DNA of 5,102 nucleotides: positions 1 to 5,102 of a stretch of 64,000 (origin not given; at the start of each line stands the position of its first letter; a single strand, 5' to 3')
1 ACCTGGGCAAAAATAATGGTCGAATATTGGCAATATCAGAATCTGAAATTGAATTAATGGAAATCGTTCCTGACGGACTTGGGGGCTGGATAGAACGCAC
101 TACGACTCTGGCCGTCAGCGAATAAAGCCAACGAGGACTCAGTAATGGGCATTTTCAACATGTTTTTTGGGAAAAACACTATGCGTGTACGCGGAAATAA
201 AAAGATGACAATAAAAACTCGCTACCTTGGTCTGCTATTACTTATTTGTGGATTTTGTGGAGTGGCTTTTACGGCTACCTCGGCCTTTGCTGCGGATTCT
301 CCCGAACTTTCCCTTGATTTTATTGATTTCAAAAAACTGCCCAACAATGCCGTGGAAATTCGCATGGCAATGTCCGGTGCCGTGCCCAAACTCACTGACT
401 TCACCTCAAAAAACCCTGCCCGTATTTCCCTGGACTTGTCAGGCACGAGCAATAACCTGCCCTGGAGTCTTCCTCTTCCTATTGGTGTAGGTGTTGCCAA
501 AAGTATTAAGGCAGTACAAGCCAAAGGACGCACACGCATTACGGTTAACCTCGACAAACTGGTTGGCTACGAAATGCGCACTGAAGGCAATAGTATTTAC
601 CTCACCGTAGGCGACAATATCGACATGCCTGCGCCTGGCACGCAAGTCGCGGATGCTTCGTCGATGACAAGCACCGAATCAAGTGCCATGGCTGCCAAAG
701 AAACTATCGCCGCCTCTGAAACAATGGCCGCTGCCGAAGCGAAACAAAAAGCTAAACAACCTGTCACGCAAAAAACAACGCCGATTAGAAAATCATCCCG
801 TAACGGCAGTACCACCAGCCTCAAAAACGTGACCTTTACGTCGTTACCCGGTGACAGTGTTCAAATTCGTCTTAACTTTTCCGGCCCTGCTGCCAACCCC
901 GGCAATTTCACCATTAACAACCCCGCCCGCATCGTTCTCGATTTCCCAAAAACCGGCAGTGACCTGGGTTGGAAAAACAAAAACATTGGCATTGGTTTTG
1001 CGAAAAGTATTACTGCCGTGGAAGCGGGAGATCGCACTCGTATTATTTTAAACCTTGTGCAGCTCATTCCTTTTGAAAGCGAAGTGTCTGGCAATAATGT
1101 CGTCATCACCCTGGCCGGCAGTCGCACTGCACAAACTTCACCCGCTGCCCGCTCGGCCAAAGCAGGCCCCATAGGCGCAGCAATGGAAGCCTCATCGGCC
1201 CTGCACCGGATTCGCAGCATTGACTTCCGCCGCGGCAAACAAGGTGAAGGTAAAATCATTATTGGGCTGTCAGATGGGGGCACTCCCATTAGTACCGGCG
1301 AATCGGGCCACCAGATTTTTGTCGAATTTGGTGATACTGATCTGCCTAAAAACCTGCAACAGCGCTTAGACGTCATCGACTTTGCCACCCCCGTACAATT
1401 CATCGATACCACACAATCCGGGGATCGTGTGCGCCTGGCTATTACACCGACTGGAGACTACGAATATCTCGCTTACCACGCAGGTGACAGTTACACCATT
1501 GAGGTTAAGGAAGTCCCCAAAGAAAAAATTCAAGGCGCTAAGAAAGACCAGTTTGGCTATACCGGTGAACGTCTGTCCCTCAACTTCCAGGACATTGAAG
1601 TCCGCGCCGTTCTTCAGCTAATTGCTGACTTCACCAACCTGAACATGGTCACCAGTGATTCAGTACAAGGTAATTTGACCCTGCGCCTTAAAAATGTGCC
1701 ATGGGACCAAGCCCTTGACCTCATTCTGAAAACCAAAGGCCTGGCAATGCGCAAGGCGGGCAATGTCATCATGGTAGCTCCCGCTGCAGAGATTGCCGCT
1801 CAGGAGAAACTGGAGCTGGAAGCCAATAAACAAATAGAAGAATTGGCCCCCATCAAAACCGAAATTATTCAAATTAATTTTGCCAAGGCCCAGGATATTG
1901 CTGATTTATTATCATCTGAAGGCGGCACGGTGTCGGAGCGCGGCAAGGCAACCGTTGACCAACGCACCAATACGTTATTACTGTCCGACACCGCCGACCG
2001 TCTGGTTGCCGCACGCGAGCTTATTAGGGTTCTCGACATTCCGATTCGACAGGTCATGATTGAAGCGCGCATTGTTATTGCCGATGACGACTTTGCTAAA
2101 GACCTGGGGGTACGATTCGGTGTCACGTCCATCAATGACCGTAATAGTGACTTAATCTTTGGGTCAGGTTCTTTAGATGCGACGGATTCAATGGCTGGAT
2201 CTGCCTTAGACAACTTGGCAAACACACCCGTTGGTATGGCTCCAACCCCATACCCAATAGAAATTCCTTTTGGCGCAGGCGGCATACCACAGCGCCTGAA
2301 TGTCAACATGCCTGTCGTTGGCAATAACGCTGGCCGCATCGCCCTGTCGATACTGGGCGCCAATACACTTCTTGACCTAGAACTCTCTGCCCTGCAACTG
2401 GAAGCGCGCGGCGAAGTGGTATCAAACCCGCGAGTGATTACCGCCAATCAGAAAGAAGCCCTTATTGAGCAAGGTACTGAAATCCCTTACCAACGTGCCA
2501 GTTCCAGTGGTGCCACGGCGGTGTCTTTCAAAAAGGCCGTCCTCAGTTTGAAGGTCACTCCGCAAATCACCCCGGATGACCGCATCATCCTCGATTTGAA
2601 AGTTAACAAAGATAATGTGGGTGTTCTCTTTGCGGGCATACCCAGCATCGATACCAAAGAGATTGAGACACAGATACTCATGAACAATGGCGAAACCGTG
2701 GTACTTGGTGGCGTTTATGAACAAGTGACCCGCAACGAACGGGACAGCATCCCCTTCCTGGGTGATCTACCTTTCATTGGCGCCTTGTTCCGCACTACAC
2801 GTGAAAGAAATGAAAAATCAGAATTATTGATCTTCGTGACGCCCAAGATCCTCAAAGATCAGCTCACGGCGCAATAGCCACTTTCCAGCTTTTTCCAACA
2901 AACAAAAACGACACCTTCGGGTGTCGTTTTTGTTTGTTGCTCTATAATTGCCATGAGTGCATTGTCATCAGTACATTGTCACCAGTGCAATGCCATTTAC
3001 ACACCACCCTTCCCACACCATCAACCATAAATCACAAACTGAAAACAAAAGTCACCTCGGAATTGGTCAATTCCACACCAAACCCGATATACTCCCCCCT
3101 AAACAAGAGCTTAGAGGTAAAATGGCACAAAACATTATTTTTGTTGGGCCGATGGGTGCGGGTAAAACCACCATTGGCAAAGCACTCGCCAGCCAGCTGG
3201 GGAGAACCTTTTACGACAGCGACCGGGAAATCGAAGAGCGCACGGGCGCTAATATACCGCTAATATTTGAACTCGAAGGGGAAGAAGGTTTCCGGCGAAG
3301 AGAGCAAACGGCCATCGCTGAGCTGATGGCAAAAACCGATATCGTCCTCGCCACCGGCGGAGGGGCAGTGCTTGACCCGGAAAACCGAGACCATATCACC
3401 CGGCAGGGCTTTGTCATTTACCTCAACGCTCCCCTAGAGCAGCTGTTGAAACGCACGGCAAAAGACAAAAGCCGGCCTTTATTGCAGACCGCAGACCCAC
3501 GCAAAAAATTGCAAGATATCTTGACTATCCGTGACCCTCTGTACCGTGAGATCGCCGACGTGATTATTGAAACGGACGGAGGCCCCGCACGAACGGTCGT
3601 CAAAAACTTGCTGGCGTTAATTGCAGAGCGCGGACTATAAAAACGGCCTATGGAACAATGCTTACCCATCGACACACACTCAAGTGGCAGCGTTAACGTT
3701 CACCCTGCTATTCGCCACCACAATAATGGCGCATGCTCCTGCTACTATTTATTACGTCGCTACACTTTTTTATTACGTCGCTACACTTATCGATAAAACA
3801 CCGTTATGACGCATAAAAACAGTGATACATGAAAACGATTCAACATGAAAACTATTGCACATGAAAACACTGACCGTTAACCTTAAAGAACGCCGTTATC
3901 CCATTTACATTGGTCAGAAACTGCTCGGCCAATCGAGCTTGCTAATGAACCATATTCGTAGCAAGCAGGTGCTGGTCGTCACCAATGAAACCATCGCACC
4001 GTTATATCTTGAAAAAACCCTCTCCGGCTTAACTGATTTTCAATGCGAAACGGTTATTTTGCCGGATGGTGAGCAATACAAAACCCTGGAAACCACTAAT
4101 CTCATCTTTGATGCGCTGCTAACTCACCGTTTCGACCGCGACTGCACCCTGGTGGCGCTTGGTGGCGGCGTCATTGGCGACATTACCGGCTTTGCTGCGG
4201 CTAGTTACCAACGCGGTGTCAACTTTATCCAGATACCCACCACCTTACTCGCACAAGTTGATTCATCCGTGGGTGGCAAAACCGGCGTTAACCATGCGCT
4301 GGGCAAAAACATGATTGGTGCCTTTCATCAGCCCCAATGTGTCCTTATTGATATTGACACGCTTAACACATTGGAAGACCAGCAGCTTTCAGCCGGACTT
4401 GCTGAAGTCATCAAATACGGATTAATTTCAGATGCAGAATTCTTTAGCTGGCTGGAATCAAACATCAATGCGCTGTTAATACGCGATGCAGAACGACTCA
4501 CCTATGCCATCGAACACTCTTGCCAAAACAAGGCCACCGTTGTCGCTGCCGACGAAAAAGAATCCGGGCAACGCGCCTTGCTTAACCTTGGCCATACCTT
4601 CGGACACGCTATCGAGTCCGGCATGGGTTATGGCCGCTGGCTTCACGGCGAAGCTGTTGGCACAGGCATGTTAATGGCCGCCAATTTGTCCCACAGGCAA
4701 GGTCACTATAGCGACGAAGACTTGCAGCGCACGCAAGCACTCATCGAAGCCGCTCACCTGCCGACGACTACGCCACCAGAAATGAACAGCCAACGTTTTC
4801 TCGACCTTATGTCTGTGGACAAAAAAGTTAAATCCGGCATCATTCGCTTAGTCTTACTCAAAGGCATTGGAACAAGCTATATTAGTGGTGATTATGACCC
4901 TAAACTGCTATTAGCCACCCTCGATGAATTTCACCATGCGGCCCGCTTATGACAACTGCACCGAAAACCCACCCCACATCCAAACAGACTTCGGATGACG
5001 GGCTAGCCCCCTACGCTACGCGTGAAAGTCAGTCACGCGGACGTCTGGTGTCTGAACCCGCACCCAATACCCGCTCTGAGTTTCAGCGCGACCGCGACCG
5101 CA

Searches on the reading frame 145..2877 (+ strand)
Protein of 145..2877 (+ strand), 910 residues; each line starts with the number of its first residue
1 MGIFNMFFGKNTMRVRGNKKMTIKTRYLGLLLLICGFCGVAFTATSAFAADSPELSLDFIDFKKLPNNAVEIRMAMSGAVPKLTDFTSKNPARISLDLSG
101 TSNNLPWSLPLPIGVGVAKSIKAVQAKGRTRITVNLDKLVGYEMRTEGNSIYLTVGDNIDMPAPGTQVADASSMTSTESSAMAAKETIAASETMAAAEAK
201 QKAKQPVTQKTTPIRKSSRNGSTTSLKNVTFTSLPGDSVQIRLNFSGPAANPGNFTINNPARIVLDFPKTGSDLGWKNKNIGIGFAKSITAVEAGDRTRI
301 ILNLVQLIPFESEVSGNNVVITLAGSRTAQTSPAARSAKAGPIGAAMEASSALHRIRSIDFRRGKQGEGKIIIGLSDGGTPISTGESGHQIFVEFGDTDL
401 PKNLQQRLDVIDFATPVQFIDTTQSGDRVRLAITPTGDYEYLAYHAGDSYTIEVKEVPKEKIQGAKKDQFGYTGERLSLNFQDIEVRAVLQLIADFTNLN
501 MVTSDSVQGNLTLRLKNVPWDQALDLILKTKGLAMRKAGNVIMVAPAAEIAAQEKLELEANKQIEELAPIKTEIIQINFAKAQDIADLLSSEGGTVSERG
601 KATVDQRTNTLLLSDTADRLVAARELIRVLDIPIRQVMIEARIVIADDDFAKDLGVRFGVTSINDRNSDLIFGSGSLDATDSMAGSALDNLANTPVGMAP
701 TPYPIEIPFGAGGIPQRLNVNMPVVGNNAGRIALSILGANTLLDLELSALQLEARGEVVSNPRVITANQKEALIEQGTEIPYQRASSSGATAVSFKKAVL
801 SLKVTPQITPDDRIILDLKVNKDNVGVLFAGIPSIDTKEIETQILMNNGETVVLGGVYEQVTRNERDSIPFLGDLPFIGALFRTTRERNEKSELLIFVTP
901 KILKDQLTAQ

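Call 7: search_protein_families(library=pfam, proteins=[window:145-2877:+], max_evalue=0.00001)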
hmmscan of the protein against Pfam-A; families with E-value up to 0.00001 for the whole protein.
window:145-2877:+ (910 aa): 5 families
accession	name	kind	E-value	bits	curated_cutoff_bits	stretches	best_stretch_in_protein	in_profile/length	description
PF00263.26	Secretin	-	6.7e-48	162.9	27.5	1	749-904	1-169/169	Bacterial type II and III secretion system protein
PF11741.13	AMIN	-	1.9e-38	131.1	20.5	3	359-447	2-90/101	AMIN domain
PF03958.22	Secretin_N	-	6e-12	46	28.2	1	572-636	1-69/69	Bacterial type II/III secretion system short domain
PF07660.19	STN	-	6.9e-10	39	28.4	1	503-547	6-52/52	Secretin and TonB N terminus short domain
PF21305.2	type_II_gspD_N0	-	2.9e-06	27.5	27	1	479-538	1-64/71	GspD-like, N0 domain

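Call 75: find_encoding_contigs(protein=window:145-2877:+, flank=10000, max_places=2)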
Protein window:145-2877:+ (910 aa): 9 contigs read that carry it; 2 places shown.
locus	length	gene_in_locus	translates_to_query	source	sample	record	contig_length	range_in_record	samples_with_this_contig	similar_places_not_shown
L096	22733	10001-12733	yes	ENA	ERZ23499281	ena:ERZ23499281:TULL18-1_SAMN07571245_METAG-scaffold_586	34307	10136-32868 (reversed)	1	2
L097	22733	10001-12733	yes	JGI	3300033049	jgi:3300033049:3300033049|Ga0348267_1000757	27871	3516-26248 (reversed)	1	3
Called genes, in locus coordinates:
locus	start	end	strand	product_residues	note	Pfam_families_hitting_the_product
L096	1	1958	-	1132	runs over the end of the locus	?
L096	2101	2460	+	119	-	-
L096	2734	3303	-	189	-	PF13470:PIN_3, PF26343:VapC50_C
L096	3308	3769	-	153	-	PF12728:HTH_17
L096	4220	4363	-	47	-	-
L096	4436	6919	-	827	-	PF00912:Transgly, PF17092:PCB_OB, PF00905:Transpeptidase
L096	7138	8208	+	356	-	PF11104:PilM_2, PF06723:MreB_Mbl (faint), PF14450:FtsA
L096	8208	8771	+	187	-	PF05137:PilN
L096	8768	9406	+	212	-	PF04350:PilO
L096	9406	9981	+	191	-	PF04351:PilP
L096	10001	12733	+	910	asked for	PF11741:AMIN, PF21305:type_II_gspD_N0 (weak), PF07660:STN, PF03958:Secretin_N, PF00263:Secretin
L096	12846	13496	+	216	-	PF13189:Cytidylate_kin2 (faint), PF13238:AAA_18, PF01202:SKI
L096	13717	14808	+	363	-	PF00465:Fe-ADH (weak), PF13685:Fe-ADH_2, PF01761:DHQ_synthase, PF24621:DHQS_C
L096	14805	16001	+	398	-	PF01966:HD, PF13286:HD_assoc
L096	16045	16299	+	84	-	PF05406:WGR (weak)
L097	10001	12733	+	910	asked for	PF11741:AMIN, PF21305:type_II_gspD_N0 (weak), PF07660:STN, PF03958:Secretin_N, PF00263:Secretin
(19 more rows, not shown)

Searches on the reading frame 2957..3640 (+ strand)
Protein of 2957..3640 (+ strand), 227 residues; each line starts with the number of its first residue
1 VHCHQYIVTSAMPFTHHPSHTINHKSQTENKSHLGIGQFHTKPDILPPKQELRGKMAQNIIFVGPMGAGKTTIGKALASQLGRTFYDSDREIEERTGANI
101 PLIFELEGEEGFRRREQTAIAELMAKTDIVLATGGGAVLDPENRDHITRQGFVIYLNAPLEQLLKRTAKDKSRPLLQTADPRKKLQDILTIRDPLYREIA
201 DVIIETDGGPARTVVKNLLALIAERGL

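Call 7: search_protein_families(library=pfam, proteins=[window:2957-3640:+], max_evalue=0.00001)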
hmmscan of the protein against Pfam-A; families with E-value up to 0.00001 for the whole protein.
window:2957-3640:+ (227 aa): 2 families
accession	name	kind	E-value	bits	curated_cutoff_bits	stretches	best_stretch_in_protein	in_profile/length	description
PF01202.28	SKI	-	2.5e-55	187.4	22.1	1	66-221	1-157/159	Shikimate kinase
PF13238.12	AAA_18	-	2.5e-08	34.9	29.4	1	60-172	1-113/128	AAA domain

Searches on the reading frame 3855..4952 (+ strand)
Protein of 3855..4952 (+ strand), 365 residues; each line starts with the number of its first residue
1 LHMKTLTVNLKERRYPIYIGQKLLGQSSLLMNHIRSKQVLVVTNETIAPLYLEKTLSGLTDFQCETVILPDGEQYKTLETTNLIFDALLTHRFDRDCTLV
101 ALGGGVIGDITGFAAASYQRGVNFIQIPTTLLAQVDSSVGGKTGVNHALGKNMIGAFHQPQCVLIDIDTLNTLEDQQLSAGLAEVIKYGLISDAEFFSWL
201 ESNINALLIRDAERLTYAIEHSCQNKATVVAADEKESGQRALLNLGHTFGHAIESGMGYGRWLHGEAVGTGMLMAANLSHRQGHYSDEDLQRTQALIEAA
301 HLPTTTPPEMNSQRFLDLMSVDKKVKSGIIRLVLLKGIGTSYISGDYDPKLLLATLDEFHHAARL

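Call 7: search_protein_families(library=pfam, proteins=[window:3855-4952:+], max_evalue=0.00001)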
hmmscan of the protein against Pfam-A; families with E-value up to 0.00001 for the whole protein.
window:3855-4952:+ (365 aa): 4 families
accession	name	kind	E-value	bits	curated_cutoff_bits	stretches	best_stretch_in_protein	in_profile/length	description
PF24621.2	DHQS_C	-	5.5e-53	179.2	27.6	1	181-325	1-144/144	3-dehydroquinate synthase C-terminal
PF01761.26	DHQ_synthase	-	4.4e-50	168.6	24.2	1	67-179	2-114/115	3-dehydroquinate synthase N-terminal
PF13685.12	Fe-ADH_2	-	3e-09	37.5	28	1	19-169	2-144/149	Iron-containing alcohol dehydrogenase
PF00465.25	Fe-ADH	-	7.5e-06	26.1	31.3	0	17-131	4-131/168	Iron-containing alcohol dehydrogenase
